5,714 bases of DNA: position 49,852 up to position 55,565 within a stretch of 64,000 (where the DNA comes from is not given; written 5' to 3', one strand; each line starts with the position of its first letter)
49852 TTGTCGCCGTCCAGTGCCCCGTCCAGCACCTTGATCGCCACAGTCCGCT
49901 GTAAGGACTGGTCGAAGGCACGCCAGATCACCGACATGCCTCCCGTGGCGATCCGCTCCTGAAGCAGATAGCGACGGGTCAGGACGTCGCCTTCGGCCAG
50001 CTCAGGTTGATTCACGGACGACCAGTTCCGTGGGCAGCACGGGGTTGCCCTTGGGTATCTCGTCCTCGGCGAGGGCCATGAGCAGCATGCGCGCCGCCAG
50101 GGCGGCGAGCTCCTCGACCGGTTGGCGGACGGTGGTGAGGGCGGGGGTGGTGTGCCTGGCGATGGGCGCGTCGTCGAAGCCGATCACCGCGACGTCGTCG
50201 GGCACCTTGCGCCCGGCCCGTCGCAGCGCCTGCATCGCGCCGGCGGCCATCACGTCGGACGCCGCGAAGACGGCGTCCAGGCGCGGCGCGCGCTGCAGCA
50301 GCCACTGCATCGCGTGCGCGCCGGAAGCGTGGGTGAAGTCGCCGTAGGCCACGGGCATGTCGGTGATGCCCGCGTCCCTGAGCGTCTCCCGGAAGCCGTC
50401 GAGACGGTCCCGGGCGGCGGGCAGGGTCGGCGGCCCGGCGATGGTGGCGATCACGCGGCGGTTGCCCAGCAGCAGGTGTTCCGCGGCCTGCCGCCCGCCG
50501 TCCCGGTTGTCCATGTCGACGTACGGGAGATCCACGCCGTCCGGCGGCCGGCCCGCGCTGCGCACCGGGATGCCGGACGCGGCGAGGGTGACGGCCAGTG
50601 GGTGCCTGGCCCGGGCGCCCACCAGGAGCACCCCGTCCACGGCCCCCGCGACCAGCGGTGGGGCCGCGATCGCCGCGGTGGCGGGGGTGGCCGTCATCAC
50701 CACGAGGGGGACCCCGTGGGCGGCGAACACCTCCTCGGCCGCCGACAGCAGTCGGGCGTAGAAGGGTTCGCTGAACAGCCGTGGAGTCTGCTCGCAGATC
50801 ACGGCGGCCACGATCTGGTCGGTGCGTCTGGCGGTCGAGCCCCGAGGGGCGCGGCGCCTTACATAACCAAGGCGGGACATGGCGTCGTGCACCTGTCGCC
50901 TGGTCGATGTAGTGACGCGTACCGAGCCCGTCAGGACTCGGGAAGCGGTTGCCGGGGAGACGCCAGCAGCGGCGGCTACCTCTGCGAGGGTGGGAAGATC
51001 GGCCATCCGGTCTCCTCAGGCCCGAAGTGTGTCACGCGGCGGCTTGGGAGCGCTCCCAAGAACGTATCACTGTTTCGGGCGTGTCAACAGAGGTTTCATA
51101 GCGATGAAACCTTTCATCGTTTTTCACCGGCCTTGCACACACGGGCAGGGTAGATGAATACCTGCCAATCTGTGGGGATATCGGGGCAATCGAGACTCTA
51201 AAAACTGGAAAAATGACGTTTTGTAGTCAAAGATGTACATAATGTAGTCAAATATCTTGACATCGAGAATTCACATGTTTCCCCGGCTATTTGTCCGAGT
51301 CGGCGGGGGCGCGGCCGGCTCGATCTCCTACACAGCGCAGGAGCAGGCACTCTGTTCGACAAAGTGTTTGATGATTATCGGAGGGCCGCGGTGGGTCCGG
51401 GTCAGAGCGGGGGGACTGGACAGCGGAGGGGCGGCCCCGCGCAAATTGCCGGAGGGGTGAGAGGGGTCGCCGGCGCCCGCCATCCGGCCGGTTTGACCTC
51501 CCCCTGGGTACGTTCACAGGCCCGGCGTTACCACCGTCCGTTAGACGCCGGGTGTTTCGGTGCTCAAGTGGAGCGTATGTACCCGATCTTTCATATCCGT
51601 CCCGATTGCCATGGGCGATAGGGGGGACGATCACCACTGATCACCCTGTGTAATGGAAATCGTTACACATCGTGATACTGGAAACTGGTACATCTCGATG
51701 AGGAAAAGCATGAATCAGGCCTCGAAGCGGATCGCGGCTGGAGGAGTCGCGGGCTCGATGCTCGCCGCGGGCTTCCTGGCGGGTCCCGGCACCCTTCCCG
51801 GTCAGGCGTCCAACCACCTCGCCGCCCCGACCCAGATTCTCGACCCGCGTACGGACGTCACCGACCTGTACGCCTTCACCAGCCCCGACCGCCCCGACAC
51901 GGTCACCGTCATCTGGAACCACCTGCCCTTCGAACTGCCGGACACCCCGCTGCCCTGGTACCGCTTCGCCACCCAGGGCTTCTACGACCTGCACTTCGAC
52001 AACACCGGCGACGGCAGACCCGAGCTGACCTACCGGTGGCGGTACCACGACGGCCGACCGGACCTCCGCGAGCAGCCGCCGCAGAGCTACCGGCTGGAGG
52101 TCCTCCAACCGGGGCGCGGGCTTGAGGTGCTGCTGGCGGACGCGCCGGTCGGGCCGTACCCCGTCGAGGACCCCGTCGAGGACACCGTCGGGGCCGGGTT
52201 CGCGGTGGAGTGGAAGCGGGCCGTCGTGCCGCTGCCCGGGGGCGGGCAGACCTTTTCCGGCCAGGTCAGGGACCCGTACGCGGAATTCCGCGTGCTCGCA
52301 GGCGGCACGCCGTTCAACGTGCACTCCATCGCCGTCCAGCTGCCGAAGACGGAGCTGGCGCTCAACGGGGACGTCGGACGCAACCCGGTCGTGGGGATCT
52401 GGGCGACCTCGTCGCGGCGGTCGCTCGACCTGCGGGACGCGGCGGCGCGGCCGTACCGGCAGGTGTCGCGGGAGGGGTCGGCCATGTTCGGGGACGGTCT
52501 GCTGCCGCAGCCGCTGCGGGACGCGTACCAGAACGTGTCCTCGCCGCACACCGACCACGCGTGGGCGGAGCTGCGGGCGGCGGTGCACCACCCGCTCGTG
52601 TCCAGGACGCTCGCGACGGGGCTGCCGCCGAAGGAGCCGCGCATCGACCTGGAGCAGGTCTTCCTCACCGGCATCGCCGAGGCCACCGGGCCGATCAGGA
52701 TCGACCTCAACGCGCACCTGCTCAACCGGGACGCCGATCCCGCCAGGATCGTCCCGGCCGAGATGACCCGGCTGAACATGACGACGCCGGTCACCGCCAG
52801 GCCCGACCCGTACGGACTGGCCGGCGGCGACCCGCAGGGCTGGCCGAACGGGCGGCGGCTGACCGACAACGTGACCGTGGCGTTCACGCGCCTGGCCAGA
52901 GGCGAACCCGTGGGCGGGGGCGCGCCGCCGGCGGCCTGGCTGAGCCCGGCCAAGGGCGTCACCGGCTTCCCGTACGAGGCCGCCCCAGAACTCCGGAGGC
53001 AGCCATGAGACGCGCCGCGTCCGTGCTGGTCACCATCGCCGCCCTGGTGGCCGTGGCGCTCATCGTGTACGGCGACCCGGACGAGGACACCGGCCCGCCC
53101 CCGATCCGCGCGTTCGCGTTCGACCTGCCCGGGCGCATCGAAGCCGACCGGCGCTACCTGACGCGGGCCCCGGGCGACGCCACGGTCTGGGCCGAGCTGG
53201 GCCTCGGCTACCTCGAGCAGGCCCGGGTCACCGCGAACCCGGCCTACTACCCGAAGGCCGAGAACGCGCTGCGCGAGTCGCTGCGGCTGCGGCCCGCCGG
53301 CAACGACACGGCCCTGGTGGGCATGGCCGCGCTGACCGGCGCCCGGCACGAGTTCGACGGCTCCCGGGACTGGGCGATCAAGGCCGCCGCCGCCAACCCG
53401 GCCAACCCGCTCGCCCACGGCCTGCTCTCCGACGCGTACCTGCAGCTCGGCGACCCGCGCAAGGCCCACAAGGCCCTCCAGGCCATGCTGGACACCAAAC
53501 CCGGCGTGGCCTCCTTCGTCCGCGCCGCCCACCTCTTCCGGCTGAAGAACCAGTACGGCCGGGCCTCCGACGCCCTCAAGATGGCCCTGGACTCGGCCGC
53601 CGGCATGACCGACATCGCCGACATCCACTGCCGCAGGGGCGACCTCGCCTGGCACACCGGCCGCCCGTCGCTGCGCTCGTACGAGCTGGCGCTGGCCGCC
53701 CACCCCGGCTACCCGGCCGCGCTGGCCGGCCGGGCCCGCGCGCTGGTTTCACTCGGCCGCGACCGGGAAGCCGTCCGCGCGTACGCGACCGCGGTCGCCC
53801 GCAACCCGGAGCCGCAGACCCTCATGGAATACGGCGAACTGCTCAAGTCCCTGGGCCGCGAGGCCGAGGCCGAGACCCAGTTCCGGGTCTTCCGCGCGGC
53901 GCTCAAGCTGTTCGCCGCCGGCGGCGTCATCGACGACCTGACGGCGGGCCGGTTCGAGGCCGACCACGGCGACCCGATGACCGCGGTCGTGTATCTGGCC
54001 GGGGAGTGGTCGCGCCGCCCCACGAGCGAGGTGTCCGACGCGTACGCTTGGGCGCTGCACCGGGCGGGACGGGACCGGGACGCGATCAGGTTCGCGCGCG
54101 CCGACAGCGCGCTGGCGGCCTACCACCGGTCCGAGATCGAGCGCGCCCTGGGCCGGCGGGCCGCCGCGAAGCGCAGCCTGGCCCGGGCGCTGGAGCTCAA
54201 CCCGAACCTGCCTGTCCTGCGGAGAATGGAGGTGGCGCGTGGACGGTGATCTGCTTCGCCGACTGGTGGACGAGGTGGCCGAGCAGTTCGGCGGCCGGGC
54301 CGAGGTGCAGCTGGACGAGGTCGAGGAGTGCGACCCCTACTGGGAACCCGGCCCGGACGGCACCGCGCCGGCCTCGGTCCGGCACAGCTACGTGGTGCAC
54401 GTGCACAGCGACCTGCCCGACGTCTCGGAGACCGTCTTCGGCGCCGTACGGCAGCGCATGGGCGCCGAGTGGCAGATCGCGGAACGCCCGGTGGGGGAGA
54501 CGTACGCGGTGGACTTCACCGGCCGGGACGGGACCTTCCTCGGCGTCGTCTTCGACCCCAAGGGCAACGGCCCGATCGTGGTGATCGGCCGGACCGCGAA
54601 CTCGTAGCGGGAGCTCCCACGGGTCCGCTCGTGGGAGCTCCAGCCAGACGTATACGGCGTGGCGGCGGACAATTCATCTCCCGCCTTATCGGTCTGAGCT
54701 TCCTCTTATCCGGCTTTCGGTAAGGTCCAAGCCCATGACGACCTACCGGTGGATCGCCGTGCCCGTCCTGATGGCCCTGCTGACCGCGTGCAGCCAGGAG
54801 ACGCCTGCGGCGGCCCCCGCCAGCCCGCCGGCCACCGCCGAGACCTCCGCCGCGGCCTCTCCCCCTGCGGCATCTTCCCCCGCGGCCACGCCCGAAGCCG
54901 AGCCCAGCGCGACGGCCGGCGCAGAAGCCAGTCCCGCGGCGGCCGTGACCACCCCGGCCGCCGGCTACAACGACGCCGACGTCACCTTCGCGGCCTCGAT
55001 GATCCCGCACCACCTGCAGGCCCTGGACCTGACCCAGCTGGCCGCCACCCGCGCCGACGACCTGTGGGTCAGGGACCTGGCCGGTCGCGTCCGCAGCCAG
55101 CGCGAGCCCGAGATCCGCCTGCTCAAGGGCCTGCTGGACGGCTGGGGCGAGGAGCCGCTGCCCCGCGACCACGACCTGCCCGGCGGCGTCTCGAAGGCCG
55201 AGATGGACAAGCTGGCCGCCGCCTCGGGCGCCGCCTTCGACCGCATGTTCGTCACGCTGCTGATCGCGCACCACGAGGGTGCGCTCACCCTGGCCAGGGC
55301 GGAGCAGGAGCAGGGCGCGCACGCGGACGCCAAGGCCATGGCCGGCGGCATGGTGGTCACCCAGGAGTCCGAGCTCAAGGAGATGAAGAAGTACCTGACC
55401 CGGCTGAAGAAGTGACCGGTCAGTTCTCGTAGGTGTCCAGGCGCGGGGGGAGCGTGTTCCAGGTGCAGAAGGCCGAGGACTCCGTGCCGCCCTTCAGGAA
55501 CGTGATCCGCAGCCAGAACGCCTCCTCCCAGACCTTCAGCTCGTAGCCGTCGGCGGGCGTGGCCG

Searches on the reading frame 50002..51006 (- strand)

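Call 72: search_protein_families(library=pfam, proteins=[window:50002-51006:-], max_evalue=0.001)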
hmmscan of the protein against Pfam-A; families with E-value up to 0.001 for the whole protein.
window:50002-51006:- (334 aa): 4 families
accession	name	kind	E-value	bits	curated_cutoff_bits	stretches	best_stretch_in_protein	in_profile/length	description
PF13377.12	Peripla_BP_3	-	5.6e-38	131.1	26.5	1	176-334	2-167/167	Periplasmic binding protein-like domain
PF00532.27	Peripla_BP_1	-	6.4e-22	78.8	22.2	1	79-280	12-226/281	Periplasmic binding proteins and sugar binding domain of LacI family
PF13407.12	Peripla_BP_4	-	1.3e-21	77.8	35.1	1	78-313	8-255/258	Periplasmic binding protein domain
PF00356.27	LacI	-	5.4e-13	49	27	1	6-49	1-44/46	Bacterial regulatory proteins, lacI family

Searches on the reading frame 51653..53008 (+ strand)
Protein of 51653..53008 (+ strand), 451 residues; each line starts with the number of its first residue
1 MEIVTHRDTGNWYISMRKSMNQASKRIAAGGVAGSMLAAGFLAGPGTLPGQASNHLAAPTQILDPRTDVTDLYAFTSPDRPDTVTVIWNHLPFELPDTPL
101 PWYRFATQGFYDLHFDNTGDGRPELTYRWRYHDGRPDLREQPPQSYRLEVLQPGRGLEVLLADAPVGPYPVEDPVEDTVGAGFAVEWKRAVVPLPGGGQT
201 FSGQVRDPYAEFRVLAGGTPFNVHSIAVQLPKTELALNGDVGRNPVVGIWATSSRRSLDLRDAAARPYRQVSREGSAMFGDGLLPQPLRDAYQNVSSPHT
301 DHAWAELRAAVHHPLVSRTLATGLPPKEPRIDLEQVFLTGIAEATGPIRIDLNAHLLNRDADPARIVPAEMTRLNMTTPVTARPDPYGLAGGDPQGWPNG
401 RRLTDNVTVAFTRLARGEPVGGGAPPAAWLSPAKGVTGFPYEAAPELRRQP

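Call 72: search_protein_families(library=pfam, proteins=[window:51653-53008:+], max_evalue=0.001)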
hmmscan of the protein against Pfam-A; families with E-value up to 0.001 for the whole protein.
window:51653-53008:+ (451 aa): 1 family
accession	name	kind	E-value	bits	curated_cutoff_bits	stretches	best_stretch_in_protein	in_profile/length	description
PF14224.11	DUF4331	-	1.8e-63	215.7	27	1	53-420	1-389/421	Domain of unknown function (DUF4331)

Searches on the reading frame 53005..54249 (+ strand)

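Call 72: search_protein_families(library=pfam, proteins=[window:53005-54249:+], max_evalue=0.001)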
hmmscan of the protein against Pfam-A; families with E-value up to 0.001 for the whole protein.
window:53005-54249:+ (414 aa): 11 families
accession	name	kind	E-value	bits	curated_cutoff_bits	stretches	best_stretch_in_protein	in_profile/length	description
PF13181.12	TPR_8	-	1.5e-11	43.9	25.7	0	372-401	4-33/34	Tetratricopeptide repeat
PF14559.12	TPR_19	-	1.2e-10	42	25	2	126-167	16-57/68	Tetratricopeptide repeat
PF13428.12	TPR_14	-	2e-10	40.7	23.5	0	237-278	1-43/44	Tetratricopeptide repeat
PF07719.23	TPR_2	-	2.1e-10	40.3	27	0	369-401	1-33/34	Tetratricopeptide repeat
PF13431.12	TPR_17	-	9.9e-09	35.2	24.4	0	126-155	4-33/34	Tetratricopeptide repeat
PF00515.34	TPR_1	-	1.1e-06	28.6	27.8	0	238-269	2-33/34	Tetratricopeptide repeat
PF13432.12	TPR_16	-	3.9e-05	24.4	32.7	1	243-295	3-56/65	Tetratricopeptide repeat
PF23914.1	TPR_CcmH_CycH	-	4.2e-05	23.9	42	0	49-164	40-150/158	Cytochrome c-type biogenesis protein H TPR domain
PF13371.12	TPR_9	-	8e-05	23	35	0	223-273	15-65/73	Tetratricopeptide repeat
PF13176.12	TPR_7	-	0.00058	20.2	27.9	0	244-269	6-33/36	Tetratricopeptide repeat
PF13414.12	TPR_11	-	0.00077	19.5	26.8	0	245-268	2-25/42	TPR repeat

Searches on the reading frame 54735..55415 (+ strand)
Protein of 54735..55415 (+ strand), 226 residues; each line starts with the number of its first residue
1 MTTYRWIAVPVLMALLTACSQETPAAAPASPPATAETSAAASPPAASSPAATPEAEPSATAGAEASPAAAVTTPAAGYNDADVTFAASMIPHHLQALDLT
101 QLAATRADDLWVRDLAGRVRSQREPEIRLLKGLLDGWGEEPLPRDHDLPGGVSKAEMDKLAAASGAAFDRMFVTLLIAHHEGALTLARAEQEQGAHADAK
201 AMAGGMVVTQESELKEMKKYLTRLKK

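Call 72: search_protein_families(library=pfam, proteins=[window:54735-55415:+], max_evalue=0.001)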
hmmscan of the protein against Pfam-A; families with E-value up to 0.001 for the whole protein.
window:54735-55415:+ (226 aa): 2 families
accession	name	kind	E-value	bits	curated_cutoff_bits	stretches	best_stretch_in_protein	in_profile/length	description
PF03713.19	DUF305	-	6.4e-37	127.4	27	1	82-221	1-151/151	Domain of unknown function (DUF305)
PF13628.12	DUF4142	-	1.3e-11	45.3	27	1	153-218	71-136/138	Domain of unknown function (DUF4142)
